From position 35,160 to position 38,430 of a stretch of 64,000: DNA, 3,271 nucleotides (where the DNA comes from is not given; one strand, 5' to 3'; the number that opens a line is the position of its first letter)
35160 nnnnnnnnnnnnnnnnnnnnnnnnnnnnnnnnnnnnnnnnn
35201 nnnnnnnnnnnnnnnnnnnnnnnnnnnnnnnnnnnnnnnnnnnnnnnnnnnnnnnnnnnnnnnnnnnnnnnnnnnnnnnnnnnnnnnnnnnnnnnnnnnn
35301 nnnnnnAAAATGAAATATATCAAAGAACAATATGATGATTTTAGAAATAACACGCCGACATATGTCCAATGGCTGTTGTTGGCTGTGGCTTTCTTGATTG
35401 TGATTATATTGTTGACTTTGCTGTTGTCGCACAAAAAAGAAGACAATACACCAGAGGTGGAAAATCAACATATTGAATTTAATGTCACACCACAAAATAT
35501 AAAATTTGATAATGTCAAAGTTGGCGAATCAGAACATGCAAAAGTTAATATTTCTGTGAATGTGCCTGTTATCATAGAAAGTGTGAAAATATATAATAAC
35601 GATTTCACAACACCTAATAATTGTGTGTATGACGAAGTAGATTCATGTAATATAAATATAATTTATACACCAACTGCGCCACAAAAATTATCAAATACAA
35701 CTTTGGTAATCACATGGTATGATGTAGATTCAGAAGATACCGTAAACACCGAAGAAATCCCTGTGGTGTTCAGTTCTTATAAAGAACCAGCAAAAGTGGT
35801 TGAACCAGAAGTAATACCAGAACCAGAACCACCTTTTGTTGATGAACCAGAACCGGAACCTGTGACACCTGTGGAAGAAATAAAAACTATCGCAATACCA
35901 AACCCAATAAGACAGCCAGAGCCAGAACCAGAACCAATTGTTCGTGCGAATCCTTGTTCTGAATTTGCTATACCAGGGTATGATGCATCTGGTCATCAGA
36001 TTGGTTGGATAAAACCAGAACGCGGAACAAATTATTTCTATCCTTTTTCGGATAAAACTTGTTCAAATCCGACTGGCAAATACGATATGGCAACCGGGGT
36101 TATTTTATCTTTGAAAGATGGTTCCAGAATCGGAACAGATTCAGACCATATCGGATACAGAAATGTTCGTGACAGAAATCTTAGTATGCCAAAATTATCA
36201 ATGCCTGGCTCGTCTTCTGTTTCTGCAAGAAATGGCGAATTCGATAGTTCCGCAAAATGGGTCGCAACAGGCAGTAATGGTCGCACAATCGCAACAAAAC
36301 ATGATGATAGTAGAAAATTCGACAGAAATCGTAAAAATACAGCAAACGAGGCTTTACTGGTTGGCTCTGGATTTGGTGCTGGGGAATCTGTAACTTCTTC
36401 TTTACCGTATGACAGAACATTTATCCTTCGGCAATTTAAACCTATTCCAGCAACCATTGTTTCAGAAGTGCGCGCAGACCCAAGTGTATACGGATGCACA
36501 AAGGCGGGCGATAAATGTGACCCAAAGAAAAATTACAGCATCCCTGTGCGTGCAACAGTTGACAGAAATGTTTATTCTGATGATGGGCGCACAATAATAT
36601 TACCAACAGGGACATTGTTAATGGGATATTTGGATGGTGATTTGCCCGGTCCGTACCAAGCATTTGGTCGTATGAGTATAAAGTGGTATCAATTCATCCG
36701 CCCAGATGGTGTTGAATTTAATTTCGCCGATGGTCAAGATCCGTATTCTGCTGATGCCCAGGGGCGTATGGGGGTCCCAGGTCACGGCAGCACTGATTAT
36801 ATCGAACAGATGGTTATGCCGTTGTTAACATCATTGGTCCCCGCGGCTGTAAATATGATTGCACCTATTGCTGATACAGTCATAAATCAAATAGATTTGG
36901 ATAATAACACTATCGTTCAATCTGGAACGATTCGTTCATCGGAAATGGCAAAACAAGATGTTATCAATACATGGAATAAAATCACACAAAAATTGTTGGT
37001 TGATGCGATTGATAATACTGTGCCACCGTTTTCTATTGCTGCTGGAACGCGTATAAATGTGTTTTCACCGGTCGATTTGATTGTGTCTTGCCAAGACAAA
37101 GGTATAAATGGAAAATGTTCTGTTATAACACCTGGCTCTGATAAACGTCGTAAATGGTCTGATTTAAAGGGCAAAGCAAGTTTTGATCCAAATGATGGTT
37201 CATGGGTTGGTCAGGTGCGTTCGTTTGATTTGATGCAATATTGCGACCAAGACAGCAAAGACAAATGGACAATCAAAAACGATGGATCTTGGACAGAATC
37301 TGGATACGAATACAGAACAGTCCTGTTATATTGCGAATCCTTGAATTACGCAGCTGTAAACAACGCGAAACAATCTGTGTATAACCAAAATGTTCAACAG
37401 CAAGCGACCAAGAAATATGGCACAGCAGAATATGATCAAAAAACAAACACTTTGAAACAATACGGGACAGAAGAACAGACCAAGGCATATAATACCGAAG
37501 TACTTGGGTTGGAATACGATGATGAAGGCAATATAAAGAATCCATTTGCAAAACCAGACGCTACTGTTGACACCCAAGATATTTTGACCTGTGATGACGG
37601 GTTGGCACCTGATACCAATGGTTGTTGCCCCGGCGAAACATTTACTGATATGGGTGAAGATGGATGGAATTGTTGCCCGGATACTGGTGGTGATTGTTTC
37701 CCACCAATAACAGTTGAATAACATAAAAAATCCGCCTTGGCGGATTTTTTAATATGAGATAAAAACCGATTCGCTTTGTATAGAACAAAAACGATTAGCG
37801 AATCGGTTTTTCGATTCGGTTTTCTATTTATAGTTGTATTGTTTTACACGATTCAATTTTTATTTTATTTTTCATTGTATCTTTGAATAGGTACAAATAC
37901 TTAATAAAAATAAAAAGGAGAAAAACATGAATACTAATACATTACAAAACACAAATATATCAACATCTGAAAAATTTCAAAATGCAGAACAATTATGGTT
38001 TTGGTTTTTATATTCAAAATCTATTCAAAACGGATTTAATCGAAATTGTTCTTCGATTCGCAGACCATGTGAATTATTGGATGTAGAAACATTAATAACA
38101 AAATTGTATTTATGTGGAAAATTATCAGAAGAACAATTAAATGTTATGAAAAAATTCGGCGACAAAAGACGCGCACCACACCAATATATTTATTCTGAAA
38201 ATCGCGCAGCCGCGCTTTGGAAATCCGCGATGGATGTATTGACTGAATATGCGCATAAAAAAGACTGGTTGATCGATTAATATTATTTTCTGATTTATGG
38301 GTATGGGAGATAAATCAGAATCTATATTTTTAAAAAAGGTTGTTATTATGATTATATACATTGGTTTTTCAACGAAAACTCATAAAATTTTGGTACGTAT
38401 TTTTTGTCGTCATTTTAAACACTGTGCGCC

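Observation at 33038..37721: virB8-virB9-virB10 T4SS core operon with non-canonical architecture: VirB9-SPOR fusion and an 803-aa VirB10 with Cys-rich C-terminal extension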

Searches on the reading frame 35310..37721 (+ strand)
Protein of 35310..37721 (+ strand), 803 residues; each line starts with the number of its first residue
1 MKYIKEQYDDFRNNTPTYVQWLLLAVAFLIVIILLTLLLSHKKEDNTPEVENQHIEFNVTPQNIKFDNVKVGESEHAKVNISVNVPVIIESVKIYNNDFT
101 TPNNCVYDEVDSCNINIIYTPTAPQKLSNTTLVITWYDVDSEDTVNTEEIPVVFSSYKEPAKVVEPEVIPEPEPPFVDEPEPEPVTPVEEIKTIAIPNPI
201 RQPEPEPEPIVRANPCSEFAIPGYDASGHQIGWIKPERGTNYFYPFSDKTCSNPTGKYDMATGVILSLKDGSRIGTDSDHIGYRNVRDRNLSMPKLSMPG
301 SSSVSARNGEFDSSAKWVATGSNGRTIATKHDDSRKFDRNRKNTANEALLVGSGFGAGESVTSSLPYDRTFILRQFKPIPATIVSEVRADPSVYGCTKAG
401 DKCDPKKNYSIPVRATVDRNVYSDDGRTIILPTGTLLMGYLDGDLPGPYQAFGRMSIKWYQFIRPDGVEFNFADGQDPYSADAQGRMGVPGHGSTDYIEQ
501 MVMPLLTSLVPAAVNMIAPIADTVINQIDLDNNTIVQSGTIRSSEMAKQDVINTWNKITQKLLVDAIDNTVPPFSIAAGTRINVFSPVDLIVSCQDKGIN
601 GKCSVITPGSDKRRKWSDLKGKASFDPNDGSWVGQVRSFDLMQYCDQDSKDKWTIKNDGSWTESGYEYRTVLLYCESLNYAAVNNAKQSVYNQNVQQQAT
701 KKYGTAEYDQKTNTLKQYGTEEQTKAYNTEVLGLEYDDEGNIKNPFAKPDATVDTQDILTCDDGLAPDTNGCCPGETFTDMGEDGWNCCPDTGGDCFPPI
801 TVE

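Call 3: search_protein_families(library=pfam, proteins=[window:35310-37721:+], max_evalue=0.1)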
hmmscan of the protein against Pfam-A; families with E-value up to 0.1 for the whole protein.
window:35310-37721:+ (803 aa): 2 families
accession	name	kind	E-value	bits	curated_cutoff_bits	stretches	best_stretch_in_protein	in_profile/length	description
PF03743.19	TrbI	-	2e-15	57.6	35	1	379-586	8-182/188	Bacterial conjugation TrbI-like protein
PF15202.11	Adipogenin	-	0.071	13.7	27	0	18-72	17-73/79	Adipogenin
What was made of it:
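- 35310..37721 (+): virB10 homologue (803 aa): short cytoplasmic tail, TM helix (18-40), Ig-like domain, Pro-rich linker (about 161-215), small beta domain (216-283), variable linker, TrbI barrel (about 361-595), C-terminal extension. Pfam TrbI 57.6 bits, above the 35 cut-off (call 3).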

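Call 4: search_protein_families(library=ncbifam, proteins=[window:35310-37721:+], max_evalue=0.1)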
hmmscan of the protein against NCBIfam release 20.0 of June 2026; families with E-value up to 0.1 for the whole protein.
window:35310-37721:+ (803 aa): 3 families
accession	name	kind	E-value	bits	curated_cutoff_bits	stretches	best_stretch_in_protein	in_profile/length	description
NF038091.1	T4SS_VirB10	equivalog_domain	2.6e-16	59.8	220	1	413-590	33-189/197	type IV secretion system protein VirB10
NF038092.1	T4SS_ComB10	equivalog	4.1e-11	42.7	300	1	413-590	46-209/225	DNA type IV secretion system protein ComB10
NF012200.0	choice_anch_D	domain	0.03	14.8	45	1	57-126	17-94/108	choice-of-anchor D domain-containing protein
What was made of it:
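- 35310..37721 (+): NCBIfam VirB10 59.8 bits and ComB10 42.7 bits, both below their cut-offs (call 4).
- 35463..35789 (+): Ig-like (ASH/PapD-like/MSP-fold) domain of VirB10, residues 52-160, just outside the inner membrane. It has two conserved Cys (C105, C113). Weak NCBIfam 'choice-of-anchor D' hit (call 4).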

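Call 21: search_solved_structures(query=window:35310-37721:+, max_evalue=1, show_alignments=1)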
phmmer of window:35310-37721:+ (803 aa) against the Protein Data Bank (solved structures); distinct sequences matched with E-value up to 1: 5.
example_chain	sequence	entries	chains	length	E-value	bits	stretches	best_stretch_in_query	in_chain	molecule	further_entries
2bhv_A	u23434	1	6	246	0.0078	17.9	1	413-526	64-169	COMB10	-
8cb2_BBB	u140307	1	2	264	0.013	17.2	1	413-520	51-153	Type IV secretion system apparatus protein CagY (Fragment)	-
9vgf_AY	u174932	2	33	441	0.038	15.6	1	413-520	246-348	Type IV secretion system apparatus protein CagY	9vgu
7o3j_A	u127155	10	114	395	0.051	15.2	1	417-478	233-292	TrwE protein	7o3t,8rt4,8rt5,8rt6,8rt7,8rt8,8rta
7cwq_A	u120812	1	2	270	0.14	13.8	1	219-309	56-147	DLH domain-containing protein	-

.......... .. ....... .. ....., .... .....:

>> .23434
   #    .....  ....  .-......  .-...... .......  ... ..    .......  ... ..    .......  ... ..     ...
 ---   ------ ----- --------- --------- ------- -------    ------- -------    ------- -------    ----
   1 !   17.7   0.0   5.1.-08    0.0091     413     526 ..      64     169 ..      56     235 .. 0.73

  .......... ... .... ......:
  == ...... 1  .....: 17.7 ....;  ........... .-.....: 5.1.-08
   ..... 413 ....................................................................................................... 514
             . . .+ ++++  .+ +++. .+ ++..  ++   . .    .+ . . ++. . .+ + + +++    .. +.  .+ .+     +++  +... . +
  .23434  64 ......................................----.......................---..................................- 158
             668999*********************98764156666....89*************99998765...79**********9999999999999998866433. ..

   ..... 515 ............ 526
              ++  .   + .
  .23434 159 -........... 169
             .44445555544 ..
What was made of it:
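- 35310..37721 (+): Weak PDB sequence matches to ComB10, CagY and TrwE (call 21).
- The best PDB sequence match of VirB10 is ComB10, 2bhv, E 0.008 (call 21).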

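Call 29: find_homologous_proteins(query=window:35310-37721:+, max_evalue=0.001)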
Query window:35310-37721:+ (803 aa): 897 proteins with E <= 0.001 among 8000 candidates; the best 120 are listed.
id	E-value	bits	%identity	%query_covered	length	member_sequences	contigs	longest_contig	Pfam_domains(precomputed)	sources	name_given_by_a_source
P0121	0.0e+0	1870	100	100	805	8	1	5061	PF03743.20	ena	-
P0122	0.0e+0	1603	85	100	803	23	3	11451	PF03743.20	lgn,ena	-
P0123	0.0e+0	1468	79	100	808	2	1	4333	PF03743.20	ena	-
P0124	0.0e+0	1457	79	100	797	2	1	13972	PF03743.20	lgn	-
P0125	0.0e+0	1436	79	100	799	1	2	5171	PF03743.20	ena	-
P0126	0.0e+0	1365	73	100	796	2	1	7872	PF03743.20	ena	-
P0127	0.0e+0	1355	73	100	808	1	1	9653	PF03743.20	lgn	-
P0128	0.0e+0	1354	73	100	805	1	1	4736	PF03743.20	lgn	-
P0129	0.0e+0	1343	73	100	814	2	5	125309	PF03743.20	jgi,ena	-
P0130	0.0e+0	1337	74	100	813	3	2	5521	PF03743.20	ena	-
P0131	0.0e+0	1319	72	100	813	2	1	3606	PF03743.20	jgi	-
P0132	0.0e+0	1310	72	100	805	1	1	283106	PF03743.20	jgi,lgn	jgi:type IV secretory pathway VirB10-like protein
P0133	0.0e+0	1256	69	100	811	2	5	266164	PF03743.20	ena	-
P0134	0.0e+0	1217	68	100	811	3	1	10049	PF03743.20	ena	-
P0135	0.0e+0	1177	67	100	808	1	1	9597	PF03743.20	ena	-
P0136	0.0e+0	1161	65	100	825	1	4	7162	PF03743.20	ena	-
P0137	0.0e+0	1159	64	100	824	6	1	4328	PF03743.20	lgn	-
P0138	0.0e+0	1154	65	100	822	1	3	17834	PF03743.20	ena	-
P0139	0.0e+0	1153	64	100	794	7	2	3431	PF03743.20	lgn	-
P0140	0.0e+0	1149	65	100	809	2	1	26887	PF03743.20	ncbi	-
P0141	0.0e+0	1146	63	100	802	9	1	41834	PF03743.20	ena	-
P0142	0.0e+0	1145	63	100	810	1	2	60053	PF03743.20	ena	-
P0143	0.0e+0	1139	63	100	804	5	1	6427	PF03743.20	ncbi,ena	-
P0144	0.0e+0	1139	63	100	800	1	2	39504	PF03743.20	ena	-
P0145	0.0e+0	1132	63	100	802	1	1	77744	PF03743.20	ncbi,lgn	-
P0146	0.0e+0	1131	62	100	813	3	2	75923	PF03743.20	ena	-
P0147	0.0e+0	1129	63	100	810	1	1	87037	PF03743.20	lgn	-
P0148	0.0e+0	1129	63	100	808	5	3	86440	PF03743.20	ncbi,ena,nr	ncbi:MAG: hypothetical protein IKP35_02640 [Alphaproteobacteria bacterium]|nr:hypothetical protein [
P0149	0.0e+0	1128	62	100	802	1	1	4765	PF03743.20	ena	-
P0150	0.0e+0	1124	62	100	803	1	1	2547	PF03743.20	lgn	-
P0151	0.0e+0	1123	62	100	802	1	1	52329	PF03743.20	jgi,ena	-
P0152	0.0e+0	1122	62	100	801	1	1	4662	PF03743.20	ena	-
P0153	0.0e+0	1119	63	100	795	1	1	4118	PF03743.20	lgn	-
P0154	0.0e+0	1119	62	100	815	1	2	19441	PF03743.20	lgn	-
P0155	0.0e+0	1118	62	100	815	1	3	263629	PF03743.20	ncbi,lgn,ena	-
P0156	0.0e+0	1117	63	100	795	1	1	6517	PF03743.20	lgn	-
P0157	0.0e+0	1116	64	100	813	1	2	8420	PF03743.20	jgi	-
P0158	0.0e+0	1116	62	100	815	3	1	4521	PF03743.20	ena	-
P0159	0.0e+0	1116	61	100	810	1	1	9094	PF03743.20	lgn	-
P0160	0.0e+0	1116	63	100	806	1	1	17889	PF03743.20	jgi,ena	-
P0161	0.0e+0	1115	62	100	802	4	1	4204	PF03743.20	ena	-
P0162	0.0e+0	1113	62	100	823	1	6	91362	PF03743.20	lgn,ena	-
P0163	0.0e+0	1112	62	100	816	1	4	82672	PF03743.20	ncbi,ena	-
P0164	0.0e+0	1111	62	100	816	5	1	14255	PF03743.20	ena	-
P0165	0.0e+0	1110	64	100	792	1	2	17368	PF03743.20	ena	-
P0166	0.0e+0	1107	62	100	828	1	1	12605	PF03743.20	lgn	-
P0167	0.0e+0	1105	62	100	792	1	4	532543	PF03743.20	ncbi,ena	-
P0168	0.0e+0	1105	63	100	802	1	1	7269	PF03743.20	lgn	-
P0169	0.0e+0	1103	63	100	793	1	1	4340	PF03743.20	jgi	jgi:type IV secretory pathway VirB10-like protein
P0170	0.0e+0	1102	62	100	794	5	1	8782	PF03743.20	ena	-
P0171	0.0e+0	1100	61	100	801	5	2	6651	PF03743.20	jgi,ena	-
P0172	0.0e+0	1099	63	100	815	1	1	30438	PF03743.20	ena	-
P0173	0.0e+0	1098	62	100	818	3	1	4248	PF03743.20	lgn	-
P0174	0.0e+0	1098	62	100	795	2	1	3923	PF03743.20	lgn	-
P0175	0.0e+0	1096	62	100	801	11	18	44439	PF03743.20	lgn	-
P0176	0.0e+0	1095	60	100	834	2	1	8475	PF03743.20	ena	-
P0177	0.0e+0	1095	60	100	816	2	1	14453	PF03743.20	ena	-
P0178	0.0e+0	1093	62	100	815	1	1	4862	PF03743.20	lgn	-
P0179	0.0e+0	1091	62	100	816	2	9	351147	PF03743.20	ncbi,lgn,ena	-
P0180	0.0e+0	1087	60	100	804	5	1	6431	PF03743.20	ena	-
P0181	0.0e+0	1086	60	100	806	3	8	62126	PF03743.20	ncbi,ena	-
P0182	0.0e+0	1081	60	100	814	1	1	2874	PF03743.20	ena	-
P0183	0.0e+0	1080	61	100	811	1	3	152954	PF03743.20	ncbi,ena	-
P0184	0.0e+0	1077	62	100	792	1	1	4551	PF03743.20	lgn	-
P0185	0.0e+0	1077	61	100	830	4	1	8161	PF03743.20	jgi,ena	-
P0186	0.0e+0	1074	62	100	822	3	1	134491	PF03743.20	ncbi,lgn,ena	-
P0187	0.0e+0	1074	62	100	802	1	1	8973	PF03743.20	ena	-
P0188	0.0e+0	1072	60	100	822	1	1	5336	PF03743.20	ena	-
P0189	0.0e+0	1072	60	100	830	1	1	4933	PF03743.20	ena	-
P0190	0.0e+0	1070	60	100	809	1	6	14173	PF03743.20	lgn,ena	-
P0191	0.0e+0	1069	60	100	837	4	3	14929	PF03743.20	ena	-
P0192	0.0e+0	1066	59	100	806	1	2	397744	PF03743.20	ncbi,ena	-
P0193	0.0e+0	1063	61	100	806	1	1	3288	PF03743.20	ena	-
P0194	0.0e+0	1060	60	100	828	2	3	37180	PF03743.20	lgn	-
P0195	0.0e+0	1059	58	100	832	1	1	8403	PF03743.20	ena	-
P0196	0.0e+0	1057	60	100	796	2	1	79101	PF03743.20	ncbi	-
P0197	0.0e+0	1056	58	100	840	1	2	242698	PF03743.20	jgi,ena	jgi:hypothetical protein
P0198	0.0e+0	1056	60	100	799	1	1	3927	PF03743.20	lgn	-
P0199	0.0e+0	1054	59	100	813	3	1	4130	PF03743.20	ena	-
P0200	0.0e+0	1051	59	100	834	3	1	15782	PF03743.20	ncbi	-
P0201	0.0e+0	1045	59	100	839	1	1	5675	PF03743.20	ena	-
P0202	0.0e+0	1042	59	100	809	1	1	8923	PF03743.20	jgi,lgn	jgi:type IV secretory pathway VirB10-like protein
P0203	0.0e+0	1039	59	100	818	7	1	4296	PF03743.20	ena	-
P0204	0.0e+0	1031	59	100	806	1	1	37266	PF03743.20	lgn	-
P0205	0.0e+0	1031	59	100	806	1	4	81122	PF03743.20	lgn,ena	-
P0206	0.0e+0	1028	56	100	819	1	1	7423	PF03743.20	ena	-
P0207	0.0e+0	1027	58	100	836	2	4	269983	PF03743.20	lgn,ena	-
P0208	0.0e+0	1020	58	100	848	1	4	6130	PF03743.20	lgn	-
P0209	0.0e+0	1020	59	98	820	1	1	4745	PF03743.20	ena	-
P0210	0.0e+0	1019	58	100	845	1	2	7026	PF03743.20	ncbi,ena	-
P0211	0.0e+0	1018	58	98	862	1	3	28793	PF03743.20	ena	-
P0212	0.0e+0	1017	59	100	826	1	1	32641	PF03743.20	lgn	-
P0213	0.0e+0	1014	58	100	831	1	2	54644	PF03743.20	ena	-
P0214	0.0e+0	1013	56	100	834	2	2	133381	PF03743.20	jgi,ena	-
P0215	0.0e+0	1012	81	68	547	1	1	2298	PF03743.20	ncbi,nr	ncbi:MAG: hypothetical protein IJQ55_02155, partial [Alphaproteobacteria bacterium]|nr:hypothetical 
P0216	1.7e-298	1011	57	100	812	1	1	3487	PF03743.20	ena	-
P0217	2.8e-298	1010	59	100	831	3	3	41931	PF03743.20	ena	-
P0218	3.6e-298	1010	58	100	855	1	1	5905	PF03743.20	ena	-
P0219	5.3e-298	1009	58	100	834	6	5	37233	PF03743.20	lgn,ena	-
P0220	6.4e-298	1009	58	100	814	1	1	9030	PF03743.20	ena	-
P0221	2.6e-297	1007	64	77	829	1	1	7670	PF03743.20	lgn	-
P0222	3.2e-297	1007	57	100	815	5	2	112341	PF03743.20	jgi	-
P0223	2.8e-295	1000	65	77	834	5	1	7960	PF03743.20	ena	-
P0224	6.8e-295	999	55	100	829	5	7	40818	PF03743.20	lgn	-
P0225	1.2e-294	998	58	100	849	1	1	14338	PF03743.20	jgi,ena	-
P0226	5.9e-294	996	57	100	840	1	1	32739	PF03743.20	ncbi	-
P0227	6.8e-293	992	56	100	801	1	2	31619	PF03743.20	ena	-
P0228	1.2e-292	991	64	73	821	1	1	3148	PF03743.20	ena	-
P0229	2.4e-292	990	57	100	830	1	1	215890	PF03743.20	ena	-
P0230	4.2e-292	990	58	100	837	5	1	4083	PF03743.20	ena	-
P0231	2.4e-291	987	55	100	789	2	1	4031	PF03743.20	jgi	-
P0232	1.1e-290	985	56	100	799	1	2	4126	PF03743.20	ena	-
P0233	2.5e-290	984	65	84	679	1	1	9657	PF03743.20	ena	-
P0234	2.5e-290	984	63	77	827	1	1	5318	PF03743.20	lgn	-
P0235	3.1e-290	983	56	100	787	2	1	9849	PF03743.20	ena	-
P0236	7.4e-290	982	55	100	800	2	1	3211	PF03743.20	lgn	-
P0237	1.6e-289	981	64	76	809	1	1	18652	PF03743.20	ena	-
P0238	3.0e-289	980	57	100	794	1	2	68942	PF03743.20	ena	-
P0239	3.3e-289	980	58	100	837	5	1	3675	PF03743.20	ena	-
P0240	6.9e-289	979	55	100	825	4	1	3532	PF03743.20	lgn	-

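Call 46: predict_structure(alignment_id=A2)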
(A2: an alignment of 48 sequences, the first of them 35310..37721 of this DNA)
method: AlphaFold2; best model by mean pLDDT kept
length: 803 residues; sequences in the alignment: 48
mean_pLDDT: 56.9   pTM: 0.26
mean pLDDT of the five models: 56.9, 54.9, 53.4, 53.2, 52.3
residues with pLDDT >= 90: 23; 70-90: 281; 50-70: 125; < 50: 374
segments of 3 or more residues with pLDDT < 50: 41-51, 165-215, 284-380, 390-395, 398-401, 410-455, 465-469, 481-610, 631-639, 747-759
pLDDT, mean of each block of 10 residues (from residue 1): 73 79 86 79 40 73 88 89 85 87 76 88 89 85 79 88 48 36 33 32 39 50 78 79 82 84 83 77 42 28 29 37 44 37 38 30 26 33 54 49 53 42 33 35 32 48 51 54 34 29 38 42 37 32 41 45 38 34 33 36 39 59 57 43 79 79 65 71 61 76 73 72 77 77 59 38 66 77 77 70 52
secondary structure, 60 per line:
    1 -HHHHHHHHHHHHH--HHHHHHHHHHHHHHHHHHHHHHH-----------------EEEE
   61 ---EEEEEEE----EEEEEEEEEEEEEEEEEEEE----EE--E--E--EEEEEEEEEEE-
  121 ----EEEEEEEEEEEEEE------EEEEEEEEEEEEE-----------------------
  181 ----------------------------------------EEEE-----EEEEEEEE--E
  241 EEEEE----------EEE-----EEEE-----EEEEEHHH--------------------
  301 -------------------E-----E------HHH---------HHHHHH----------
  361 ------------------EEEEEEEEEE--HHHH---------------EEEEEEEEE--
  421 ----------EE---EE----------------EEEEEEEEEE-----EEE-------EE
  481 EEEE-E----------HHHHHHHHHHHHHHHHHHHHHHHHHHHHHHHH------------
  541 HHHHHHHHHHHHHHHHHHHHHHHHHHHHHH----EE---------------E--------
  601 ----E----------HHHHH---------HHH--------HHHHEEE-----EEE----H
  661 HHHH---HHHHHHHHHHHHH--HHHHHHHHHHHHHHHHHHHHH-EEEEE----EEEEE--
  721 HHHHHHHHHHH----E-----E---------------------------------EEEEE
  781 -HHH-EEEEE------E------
elements in order (helices of 4 or more, strands of 3 or more residues): H2-14 H17-39 E57-60 E64-70 E75-94 E109-119 E125-138 E145-157 E221-224 E230-237 E240-245 E256-258 E264-267 E273-277 H345-350 E379-388 H391-394 E410-418 E454-463 E469-471 E479-484 H497-528 H541-570 H616-620 H641-644 E645-647 E653-655 H660-664 H668-680 H683-703 E705-709 E714-718 H721-731 E776-780 E786-790
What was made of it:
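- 35463..35789 (+): AlphaFold2 pLDDT 73-89 for this segment (call 46).
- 36798..37019 (+): Antenna projection of the VirB10 barrel: two long helices (residues 497-528 and 541-570) predicted to line the outer-membrane pore. AlphaFold2 secondary structure (call 46).
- On VirB10/TrbI (PF03743): TM helix at 17-39 and helices at 497-528 and 541-570 in the model (call 46).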

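Call 50: fold_search(model_id=the predicted structure, library=pdb)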
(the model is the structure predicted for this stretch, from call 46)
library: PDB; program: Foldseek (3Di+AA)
matches with E <= 10: 1607; with E <= 0.001: 26
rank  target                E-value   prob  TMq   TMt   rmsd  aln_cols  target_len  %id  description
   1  6fvi                  5.4e-05  1.00  0.10  0.53   9.2       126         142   10  ASH / PapD-like domain of human CEP192 (PapD-like domain 7) (released 2019-03-20)
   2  7ptb                  7.6e-05  1.00  0.11  0.28   3.1       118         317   14  Crystal structure of the SPD-2 domain of human CEP192 (released 2022-04-06)
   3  9fh8_A                7.6e-05  1.00  0.10  0.26   4.3       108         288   12  Crystal structure of the SPD-2 domain of Apis dorsata CEP192 (released 2025-03-26)
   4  7som_J                2.2e-04  1.00  0.12  0.14  13.9       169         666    6  Ciliary C2 central pair apparatus isolated from Chlamydomonas reinhardtii (released 2022-04-13)
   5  6eff_C                2.4e-04  1.00  0.11  0.38   3.4       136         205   11  NCTC10712 (released 2020-02-19)
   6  7sqc_M1               2.7e-04  1.00  0.11  0.15  11.7       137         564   11  Ciliary C1 central pair apparatus isolated from Chlamydomonas reinhardtii (released 2022-04-13)
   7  9fh8_H                2.9e-04  1.00  0.10  0.26   4.1       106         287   12  Crystal structure of the SPD-2 domain of Apis dorsata CEP192 (released 2025-03-26)
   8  7sqc_T0               3.1e-04  1.00  0.12  0.17   6.8       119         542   13  Ciliary C1 central pair apparatus isolated from Chlamydomonas reinhardtii (released 2022-04-13)
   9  9ijj_E                3.8e-04  1.00  0.11  0.17   3.5       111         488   14  In situ structure of the central apparatus in mouse sperm axoneme. (released 2025-06-04)
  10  6eff_A                4.3e-04  1.00  0.11  0.36   3.5       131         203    9  NCTC10712 (released 2020-02-19)
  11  6efi_B                4.3e-04  1.00  0.11  0.35   3.7       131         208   11  SK678 binding region (Siglec + Unique) (released 2020-02-19)
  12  6eff_B                4.5e-04  1.00  0.11  0.36   5.6       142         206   10  NCTC10712 (released 2020-02-19)
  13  6efi_A                5.3e-04  1.00  0.11  0.35   4.2       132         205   11  SK678 binding region (Siglec + Unique) (released 2020-02-19)
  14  6eff_D                5.9e-04  1.00  0.11  0.38   3.6       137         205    9  NCTC10712 (released 2020-02-19)
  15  6v3p_C                5.9e-04  1.00  0.10  0.51   4.9       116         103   16  The BIgI domain of beta protein from S. agalactiae bound to CEACAM1 (released 2020-12-02)
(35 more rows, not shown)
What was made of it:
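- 35463..35789 (+): Foldseek PDB hits to CEP192 ASH and HYDIN PapD-like domains, E 5e-5 to 6e-4 (call 50).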

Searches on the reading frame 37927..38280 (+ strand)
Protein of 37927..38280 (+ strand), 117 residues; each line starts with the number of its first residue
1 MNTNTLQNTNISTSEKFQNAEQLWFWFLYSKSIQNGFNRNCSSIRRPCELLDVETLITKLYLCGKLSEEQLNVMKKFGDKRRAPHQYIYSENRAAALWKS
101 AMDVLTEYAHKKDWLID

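Call 3: search_protein_families(library=pfam, proteins=[window:37927-38280:+], max_evalue=0.1)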
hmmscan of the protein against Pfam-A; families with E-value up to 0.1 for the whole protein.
window:37927-38280:+ (117 aa): 0 families

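Call 4: search_protein_families(library=ncbifam, proteins=[window:37927-38280:+], max_evalue=0.1)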
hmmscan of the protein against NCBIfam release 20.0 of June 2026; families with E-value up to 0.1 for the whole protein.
window:37927-38280:+ (117 aa): 0 families
